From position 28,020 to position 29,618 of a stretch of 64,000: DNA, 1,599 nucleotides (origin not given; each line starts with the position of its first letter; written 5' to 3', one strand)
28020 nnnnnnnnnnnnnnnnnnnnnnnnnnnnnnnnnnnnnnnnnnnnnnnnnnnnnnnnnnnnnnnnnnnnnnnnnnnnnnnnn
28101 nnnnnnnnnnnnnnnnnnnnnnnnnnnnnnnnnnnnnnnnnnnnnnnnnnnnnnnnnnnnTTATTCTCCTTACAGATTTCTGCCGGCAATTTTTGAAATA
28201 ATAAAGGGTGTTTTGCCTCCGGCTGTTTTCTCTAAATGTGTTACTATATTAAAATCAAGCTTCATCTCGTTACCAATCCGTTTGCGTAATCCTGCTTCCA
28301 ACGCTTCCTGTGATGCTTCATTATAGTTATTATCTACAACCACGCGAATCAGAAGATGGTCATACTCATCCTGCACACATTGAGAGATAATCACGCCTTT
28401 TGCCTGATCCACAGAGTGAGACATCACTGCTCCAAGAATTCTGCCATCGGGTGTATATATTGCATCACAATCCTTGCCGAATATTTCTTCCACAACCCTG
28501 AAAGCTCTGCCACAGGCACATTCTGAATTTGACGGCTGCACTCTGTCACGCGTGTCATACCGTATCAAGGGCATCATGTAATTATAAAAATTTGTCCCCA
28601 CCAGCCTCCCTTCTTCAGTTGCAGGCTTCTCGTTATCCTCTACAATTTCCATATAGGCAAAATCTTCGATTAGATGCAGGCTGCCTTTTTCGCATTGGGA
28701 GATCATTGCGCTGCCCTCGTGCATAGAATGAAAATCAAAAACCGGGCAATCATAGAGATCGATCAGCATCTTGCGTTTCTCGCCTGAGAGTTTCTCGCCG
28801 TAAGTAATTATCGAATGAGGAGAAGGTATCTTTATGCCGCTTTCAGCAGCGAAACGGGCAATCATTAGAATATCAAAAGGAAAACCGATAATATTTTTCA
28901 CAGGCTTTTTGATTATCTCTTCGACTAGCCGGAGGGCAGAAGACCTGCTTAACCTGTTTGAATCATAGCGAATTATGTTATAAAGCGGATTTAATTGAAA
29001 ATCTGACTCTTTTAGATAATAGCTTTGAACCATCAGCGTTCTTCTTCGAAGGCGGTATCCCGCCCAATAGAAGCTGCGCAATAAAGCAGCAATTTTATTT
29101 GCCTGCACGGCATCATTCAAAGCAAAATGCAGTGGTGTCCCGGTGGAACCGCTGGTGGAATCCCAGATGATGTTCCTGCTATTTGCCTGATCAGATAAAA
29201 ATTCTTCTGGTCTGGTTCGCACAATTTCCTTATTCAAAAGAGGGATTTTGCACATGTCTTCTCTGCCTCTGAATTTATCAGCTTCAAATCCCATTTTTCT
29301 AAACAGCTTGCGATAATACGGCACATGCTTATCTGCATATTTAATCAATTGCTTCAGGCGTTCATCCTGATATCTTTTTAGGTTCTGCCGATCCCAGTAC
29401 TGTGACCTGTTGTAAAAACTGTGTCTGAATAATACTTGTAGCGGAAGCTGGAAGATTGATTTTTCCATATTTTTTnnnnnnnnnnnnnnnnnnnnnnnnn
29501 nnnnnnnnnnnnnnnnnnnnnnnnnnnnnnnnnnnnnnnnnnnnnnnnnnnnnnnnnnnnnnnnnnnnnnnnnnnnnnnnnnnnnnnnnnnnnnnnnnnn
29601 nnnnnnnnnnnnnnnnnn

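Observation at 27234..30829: Divergent NadA-family Fe-S enzyme with a CapK-like ligase, CitE-like lyase and MaoC hydratase at the head of a glycan operon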

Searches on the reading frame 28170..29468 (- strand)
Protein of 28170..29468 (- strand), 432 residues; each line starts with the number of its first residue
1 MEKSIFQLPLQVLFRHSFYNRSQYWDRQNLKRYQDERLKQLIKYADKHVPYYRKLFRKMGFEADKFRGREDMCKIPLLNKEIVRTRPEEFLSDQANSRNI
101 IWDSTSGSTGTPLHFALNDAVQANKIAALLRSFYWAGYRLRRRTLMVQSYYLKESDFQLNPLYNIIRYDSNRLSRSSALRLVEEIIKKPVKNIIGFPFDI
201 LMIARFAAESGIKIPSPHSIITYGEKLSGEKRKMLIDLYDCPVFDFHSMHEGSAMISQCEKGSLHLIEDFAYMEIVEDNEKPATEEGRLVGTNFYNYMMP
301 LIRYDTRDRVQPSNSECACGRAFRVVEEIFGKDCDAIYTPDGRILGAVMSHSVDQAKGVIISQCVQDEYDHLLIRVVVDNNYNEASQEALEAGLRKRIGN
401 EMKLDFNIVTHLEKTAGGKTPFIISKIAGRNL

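Call 3: search_protein_families(library=pfam, proteins=[window:28170-29468:-], max_evalue=0.01)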
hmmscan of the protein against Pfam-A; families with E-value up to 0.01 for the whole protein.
window:28170-29468:- (432 aa): 1 family
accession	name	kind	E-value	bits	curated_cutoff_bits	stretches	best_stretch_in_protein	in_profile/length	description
PF09820.16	AAA-ATPase_like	-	0.0093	16.2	26.1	0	145-252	61-162/201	Predicted AAA-ATPase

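Call 4: search_protein_families(library=ncbifam, proteins=[window:28170-29468:-], max_evalue=0.01)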
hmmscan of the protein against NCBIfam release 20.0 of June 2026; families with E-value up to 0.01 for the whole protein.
window:28170-29468:- (432 aa): 7 families
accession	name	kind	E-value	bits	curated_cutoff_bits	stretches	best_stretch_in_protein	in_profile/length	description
NF045666.1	DVU1553_fam_AMP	equivalog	2.6e-33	115.5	300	2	179-330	172-328/331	DVU_1553 family AMP-dependent CoA ligase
NF053551.1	FlxY_rubin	equivalog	7.7e-31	107.2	520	2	26-135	5-113/424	flexirubin biosynthesis putative acyl-CoA ligase FlxY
TIGR03335.1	F390_ftsA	equivalog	1.9e-24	86.2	458.7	1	26-323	10-320/445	coenzyme F390 synthetase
NF041878.1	paak_haloarch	equivalog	2.8e-24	85.5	700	1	19-405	2-400/427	phenylacetate--CoA ligase PaaK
TIGR02155.1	PA_CoA_ligase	equivalog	6.4e-18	64.5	646.3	2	27-141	5-119/422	phenylacetate--CoA ligase PaaK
NF041217.1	BagE_FevW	exception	1.4e-14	53.9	800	1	205-391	182-371/424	bagremycin/ferroverdin synthetase BagE/FevW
TIGR02304.1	aden_form_hyp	equivalog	2e-13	50.1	251.9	2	193-338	190-331/430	F390 synthetase-related protein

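Call 30: search_solved_structures(query=window:28170-29468:-, max_evalue=0.01)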
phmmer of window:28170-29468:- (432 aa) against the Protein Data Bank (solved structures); distinct sequences matched with E-value up to 0.01: 8.
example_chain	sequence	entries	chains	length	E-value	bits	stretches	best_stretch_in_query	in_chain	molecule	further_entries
4r1l_A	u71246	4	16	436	1.3e-18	70.2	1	23-337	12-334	Phenylacetate-coenzyme A ligase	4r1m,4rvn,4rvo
9s3l_A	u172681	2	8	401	2.6e-15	59.4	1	67-376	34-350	Phenylacetate-CoA ligase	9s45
6wuq_A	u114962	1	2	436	1.7e-11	46.8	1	180-326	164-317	AjiA1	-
6siw_A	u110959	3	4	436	4.4e-11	45.5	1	196-326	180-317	PaaK-like ligase (AMP-dependent synthetase and ligase) | AMP-dependent synthetase and ligase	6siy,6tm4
6siw_B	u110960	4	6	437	4.5e-11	45.4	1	196-326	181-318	PaaK-like ligase (AMP-dependent synthetase and ligase) | AMP-dependent synthetase and ligase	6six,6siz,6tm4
6hdw_A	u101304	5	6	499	1.3e-10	44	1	37-392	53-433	2-hydroxyisobutyryl-CoA synthetase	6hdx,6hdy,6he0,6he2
2y27_A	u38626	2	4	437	1.4e-08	37.2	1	27-337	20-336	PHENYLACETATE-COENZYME A LIGASE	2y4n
2y4o_A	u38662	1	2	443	1.6e-08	37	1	26-113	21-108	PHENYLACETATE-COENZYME A LIGASE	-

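Call 33: find_homologous_proteins(query=window:28170-29468:-)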
Query window:28170-29468:- (432 aa): 635 proteins with E <= 0.001 among 8000 candidates; the best 120 are listed.
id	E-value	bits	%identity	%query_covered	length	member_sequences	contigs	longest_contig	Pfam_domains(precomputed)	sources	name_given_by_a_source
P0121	2.7e-292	987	100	100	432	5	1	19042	PF27533.1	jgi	jgi:phenylacetate-CoA ligase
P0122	4.3e-235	798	80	100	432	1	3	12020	PF27533.1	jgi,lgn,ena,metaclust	metaclust:\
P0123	6.6e-228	775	78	100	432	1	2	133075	PF27533.1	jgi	jgi:phenylacetate-coenzyme A ligase PaaK-like adenylate-forming protein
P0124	7.3e-219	745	76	100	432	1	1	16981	PF27533.1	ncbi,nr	ncbi:MAG: hypothetical protein P9X26_01210 [Candidatus Stygibacter frigidus]|nr:hypothetical protein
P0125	1.3e-218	744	76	99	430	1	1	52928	PF27533.1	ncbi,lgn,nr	ncbi:MAG: hypothetical protein K9M99_03080 [Candidatus Cloacimonetes bacterium]|nr:hypothetical prot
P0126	3.4e-200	683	69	100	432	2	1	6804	PF27533.1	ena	-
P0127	7.7e-200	682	70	99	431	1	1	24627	PF27533.1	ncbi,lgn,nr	ncbi:MAG: hypothetical protein K9N06_10585 [Candidatus Cloacimonetes bacterium]|nr:hypothetical prot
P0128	1.4e-182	625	65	99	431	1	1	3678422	PF27533.1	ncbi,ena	-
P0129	2.5e-180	618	66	100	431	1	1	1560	PF27533.1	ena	-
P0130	4.6e-176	604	66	100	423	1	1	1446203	PF27533.1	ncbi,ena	-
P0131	6.8e-175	600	65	100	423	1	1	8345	PF27533.1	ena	-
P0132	9.9e-167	573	59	100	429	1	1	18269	PF27533.1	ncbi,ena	-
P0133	4.5e-166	571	59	99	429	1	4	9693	PF27533.1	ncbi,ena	-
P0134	4.7e-166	571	59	100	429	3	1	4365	PF27533.1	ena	-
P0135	2.4e-165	569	59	99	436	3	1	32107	PF27533.1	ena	-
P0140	4.8e-164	564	58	100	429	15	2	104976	PF27533.1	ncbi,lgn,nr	ncbi:MAG: phenylacetate--CoA ligase family protein [Armatimonadetes bacterium]|nr:phenylacetate--CoA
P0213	5.7e-133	462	49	95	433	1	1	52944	PF27533.1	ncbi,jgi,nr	ncbi:MAG: phenylacetate--CoA ligase family protein [Candidatus Zixiibacteriota bacterium]|nr:MAG: ph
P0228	3.5e-126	440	48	99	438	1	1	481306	PF27533.1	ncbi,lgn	ncbi:MAG: phenylacetate--CoA ligase family protein [Thermodesulfobacteriota bacterium]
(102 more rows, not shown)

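Call 34: find_encoding_contigs(protein=P0140, flank=10000, max_places=1)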
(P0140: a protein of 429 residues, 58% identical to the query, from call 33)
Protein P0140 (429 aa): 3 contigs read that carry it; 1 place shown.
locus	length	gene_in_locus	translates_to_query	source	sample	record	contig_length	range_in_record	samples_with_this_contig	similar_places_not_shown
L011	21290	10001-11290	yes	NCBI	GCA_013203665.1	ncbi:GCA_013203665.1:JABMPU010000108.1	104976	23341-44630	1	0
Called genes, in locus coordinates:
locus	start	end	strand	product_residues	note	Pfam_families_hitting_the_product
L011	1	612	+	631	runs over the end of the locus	PF00515:TPR_1 (faint), PF07719:TPR_2 (faint), PF13181:TPR_8 (faint), PF03572:Peptidase_S41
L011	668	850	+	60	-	PF07927:HicA_toxin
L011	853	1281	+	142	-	PF01381:HTH_3 (weak)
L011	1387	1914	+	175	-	-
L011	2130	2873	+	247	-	-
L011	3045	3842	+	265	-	PF18928:DUF5677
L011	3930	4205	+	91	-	-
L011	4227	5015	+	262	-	-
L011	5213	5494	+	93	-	PF04365:BrnT_toxin (weak)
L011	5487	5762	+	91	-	PF12441:CopG_antitoxin (weak)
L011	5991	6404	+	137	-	PF08753:NikR_C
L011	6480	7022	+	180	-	PF02663:FmdE, PF01258:zf-dskA_traR (weak)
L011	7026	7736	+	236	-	PF13386:DsbD_2 (weak)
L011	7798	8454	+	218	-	PF02492:cobW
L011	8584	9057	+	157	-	PF19315:MC_hydratase, PF01575:MaoC_dehydratas, PF13452:FAS1_DH_region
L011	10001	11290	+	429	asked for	PF27533:CapK_C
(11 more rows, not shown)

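Call 35: find_encoding_contigs(protein=P0213, flank=10000, max_places=1)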
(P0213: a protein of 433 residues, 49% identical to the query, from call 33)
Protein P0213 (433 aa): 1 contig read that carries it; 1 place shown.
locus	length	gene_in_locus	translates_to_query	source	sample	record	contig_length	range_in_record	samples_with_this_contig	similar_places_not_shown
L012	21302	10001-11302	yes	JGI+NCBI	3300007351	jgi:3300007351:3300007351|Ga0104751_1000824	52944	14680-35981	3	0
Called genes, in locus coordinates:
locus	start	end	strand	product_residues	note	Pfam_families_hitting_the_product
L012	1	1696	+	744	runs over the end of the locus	PF00092:VWA, PF13519:VWA_2 (weak), PF13768:VWA_3, PF18962:Por_Secre_tail (weak)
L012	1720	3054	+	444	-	PF04015:DUF362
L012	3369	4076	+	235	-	PF08889:WbqC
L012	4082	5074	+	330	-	PF13641:Glyco_tranf_2_3 (weak), PF00535:Glycos_transf_2, PF12804:NTP_transf_3 (weak)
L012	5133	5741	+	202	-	PF25087:GMPPB_C (faint), PF00132:Hexapep (faint), PF14602:Hexapep_2 (faint)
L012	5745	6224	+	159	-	PF19315:MC_hydratase, PF01575:MaoC_dehydratas, PF13452:FAS1_DH_region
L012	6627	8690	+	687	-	PF01839:FG-GAP (faint), PF13517:FG-GAP_3, PF18962:Por_Secre_tail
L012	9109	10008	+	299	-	PF03328:HpcH_HpaI, PF15617:C-C_Bond_Lyase (faint)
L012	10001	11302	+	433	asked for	PF27533:CapK_C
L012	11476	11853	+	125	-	PF03544:TonB_C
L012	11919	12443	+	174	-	PF04542:Sigma70_r2, PF08281:Sigma70_r4_2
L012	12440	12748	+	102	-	-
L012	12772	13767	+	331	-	PF03544:TonB_C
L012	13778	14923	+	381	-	PF01041:DegT_DnrJ_EryC1, PF00155:Aminotran_1_2 (weak)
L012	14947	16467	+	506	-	PF03559:Hexose_dehydrat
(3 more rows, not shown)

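Call 36: find_encoding_contigs(protein=P0228, flank=10000, max_places=1)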
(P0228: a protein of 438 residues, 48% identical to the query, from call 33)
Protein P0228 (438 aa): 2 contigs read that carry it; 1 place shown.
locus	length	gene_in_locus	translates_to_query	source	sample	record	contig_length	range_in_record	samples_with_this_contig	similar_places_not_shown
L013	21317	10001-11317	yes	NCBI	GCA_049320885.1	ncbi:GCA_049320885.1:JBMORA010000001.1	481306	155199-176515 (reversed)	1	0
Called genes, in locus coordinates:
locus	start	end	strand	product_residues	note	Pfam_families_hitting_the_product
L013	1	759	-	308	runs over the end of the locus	PF13489:Methyltransf_23, PF08242:Methyltransf_12 (weak)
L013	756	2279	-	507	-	-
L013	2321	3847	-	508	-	PF13440:Polysacc_synt_3 (weak)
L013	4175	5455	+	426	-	PF10082:BBP2_2 (weak)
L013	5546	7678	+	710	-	PF28492:Beta_helix_4, PF22352:K319L-like_PKD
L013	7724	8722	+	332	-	PF00535:Glycos_transf_2, PF10111:Glyco_tranf_2_2 (faint)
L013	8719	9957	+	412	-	PF02786:CPSase_L_D2, PF02222:ATP-grasp (weak), PF07478:Dala_Dala_lig_C (weak), PF18603:LAL_C2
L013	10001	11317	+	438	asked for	PF27533:CapK_C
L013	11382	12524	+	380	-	PF01041:DegT_DnrJ_EryC1, PF00155:Aminotran_1_2 (weak)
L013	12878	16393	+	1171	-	PF25275:Golvesin_C, PF00801:PKD, PF18911:PKD_4, PF25275:Golvesin_C, PF00801:PKD, PF18911:PKD_4, PF25275:Golvesin_C, PF00801:PKD, +4 more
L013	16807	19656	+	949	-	PF25275:Golvesin_C, PF00801:PKD, PF18911:PKD_4, PF25275:Golvesin_C, PF00801:PKD, PF18911:PKD_4, PF25275:Golvesin_C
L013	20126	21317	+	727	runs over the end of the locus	PF25275:Golvesin_C, PF00801:PKD, PF18911:PKD_4, PF25275:Golvesin_C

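Call 43: find_related_loci(query=A1, collection=metagenome_contigs, flank=10000)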
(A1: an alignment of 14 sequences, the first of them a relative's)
Query A1 (432 aa) in metagenome_contigs; peptide patterns used: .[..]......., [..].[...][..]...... (x = any residue, [..] = any of these).
110 stretches matched a pattern; 54 encode a relative of the query (tblastn E <= 1e-3); 54 distinct loci.
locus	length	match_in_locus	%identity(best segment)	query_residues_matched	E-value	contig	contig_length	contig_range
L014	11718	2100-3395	80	1-432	0e+0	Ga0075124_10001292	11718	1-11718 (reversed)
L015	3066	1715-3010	69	1-432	0e+0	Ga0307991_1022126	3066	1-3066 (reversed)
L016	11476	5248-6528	59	1-430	2e-175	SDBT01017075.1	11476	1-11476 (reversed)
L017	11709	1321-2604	57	1-430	5e-169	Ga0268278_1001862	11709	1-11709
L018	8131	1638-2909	56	1-430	3e-169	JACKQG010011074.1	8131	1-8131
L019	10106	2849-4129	57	1-430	6e-169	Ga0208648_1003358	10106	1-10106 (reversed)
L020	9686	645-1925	57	1-430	9e-169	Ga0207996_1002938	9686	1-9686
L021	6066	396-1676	57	1-430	1e-170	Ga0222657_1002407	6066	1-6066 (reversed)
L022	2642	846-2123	58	1-428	1e-176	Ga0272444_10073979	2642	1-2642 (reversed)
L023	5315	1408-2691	57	1-430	3e-168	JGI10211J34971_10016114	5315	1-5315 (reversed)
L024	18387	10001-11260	56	1-428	3e-164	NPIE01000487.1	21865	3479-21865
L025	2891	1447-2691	57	18-428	9e-172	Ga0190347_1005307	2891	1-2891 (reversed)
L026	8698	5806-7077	56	1-428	4e-162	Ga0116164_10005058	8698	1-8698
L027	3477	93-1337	57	18-428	8e-169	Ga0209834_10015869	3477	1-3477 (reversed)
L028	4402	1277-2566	54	3-428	5e-166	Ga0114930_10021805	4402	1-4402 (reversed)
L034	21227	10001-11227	55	18-428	1e-151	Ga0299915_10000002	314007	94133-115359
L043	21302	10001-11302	46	1-428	2e-132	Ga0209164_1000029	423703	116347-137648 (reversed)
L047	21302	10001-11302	45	1-428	8e-131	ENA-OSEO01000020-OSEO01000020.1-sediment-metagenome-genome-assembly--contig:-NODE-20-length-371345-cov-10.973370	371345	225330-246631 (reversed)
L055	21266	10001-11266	50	9-428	1e-136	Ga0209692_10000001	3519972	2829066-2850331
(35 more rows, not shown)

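Call 49: search_protein_families(library=pfam, proteins=[L055:4564-6336:+, L055:6339-7598:+, L055:12438-14276:+, L055:14305-15471:-, L055:15479-17281:-, L055:17401-18237:+, L034:12440-13960:+, L034:13960-15528:+, L034:15518-16369:-, L016:6573-7838:-], max_evalue=0.001)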
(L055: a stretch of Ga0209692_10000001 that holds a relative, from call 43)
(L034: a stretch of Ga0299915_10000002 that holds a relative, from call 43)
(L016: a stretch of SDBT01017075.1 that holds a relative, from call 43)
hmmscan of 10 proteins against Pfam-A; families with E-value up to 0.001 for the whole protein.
L055:4564-6336:+ (590 aa): 5 families
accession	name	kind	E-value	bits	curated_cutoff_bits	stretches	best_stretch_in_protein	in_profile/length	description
PF02518.31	HATPase_c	-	6.8e-21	75.2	26.4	1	472-587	4-109/111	Histidine kinase-, DNA gyrase B-, and HSP90-like ATPase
PF13185.12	GAF_2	-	1.1e-05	26.1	28.6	1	82-188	12-111/136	GAF domain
PF00512.31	HisKA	-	3.1e-05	24.4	26.9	1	368-423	6-64/66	His Kinase A (phospho-acceptor) domain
PF14501.12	HATPase_c_5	-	4e-05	23.9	22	1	473-574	5-91/102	GHKL domain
PF13188.13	PAS_8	-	0.00081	19.7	21.8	0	227-257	2-32/65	PAS domain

L055:6339-7598:+ (419 aa): 2 families
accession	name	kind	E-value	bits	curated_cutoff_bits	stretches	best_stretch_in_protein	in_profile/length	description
PF08668.18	HDOD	-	5.3e-59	199.4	22.9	1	153-346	2-195/196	HDOD domain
PF01966.28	HD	-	1.7e-09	38.4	22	1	248-363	3-110/116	HD domain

L055:12438-14276:+ (612 aa): 1 family
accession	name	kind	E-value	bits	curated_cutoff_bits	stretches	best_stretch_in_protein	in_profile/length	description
PF13231.12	PMT_2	-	0.00043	21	26.1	1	67-213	12-152/160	Dolichyl-phosphate-mannose-protein mannosyltransferase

L055:14305-15471:- (388 aa): 1 family
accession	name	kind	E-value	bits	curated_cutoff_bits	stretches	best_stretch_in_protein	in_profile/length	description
PF02445.21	NadA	-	5.6e-82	275.6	27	1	44-384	2-294/295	Quinolinate synthetase A protein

L055:15479-17281:- (600 aa): 2 families
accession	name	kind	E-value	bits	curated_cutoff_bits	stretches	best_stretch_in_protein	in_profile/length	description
PF00082.27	Peptidase_S8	-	1.2e-44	153.2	21.8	1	181-480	1-288/288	Subtilase family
PF13860.13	FlgD_ig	-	0.0008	19.8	27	0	534-588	22-76/79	FlgD Ig-like domain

L055:17401-18237:+ (278 aa): 1 family
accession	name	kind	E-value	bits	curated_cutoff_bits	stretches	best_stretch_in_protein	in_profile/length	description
PF04072.20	LCM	-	6.6e-12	46.1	22.3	1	16-171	6-187/187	Leucine carboxyl methyltransferase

L034:12440-13960:+ (506 aa): 1 family
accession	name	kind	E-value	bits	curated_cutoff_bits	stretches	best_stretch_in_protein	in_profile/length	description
PF03559.20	Hexose_dehydrat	-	4.7e-143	473.9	25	2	48-252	1-202/203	NDP-hexose 2,3-dehydratase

L034:13960-15528:+ (522 aa): 1 family
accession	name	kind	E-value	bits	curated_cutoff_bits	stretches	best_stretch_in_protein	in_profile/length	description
PF13231.12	PMT_2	-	2.2e-15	57.7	26.1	1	63-219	1-155/160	Dolichyl-phosphate-mannose-protein mannosyltransferase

L034:15518-16369:- (283 aa): 1 family
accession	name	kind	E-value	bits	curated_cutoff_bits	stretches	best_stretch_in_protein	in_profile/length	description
PF04072.20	LCM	-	1.3e-20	74.5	22.3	1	32-186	5-185/187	Leucine carboxyl methyltransferase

L016:6573-7838:- (421 aa): 5 families
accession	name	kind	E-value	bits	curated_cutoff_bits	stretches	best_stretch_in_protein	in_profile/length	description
PF13635.12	DUF4143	-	4.1e-40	137.6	28.1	1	232-388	2-160/160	Domain of unknown function (DUF4143)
PF13173.12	AAA_14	-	7.5e-28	97.6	27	1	65-186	3-128/129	AAA domain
PF13401.12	AAA_22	-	1.4e-05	25.9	27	1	67-106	8-50/130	AAA domain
PF00004.35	AAA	-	0.00069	20.5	21.2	0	67-132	1-69/131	ATPase family associated with various cellular activities (AAA)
PF01637.24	ATPase_2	-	0.00085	19.6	33.2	0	67-146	23-105/225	ATPase domain predominantly from Archaea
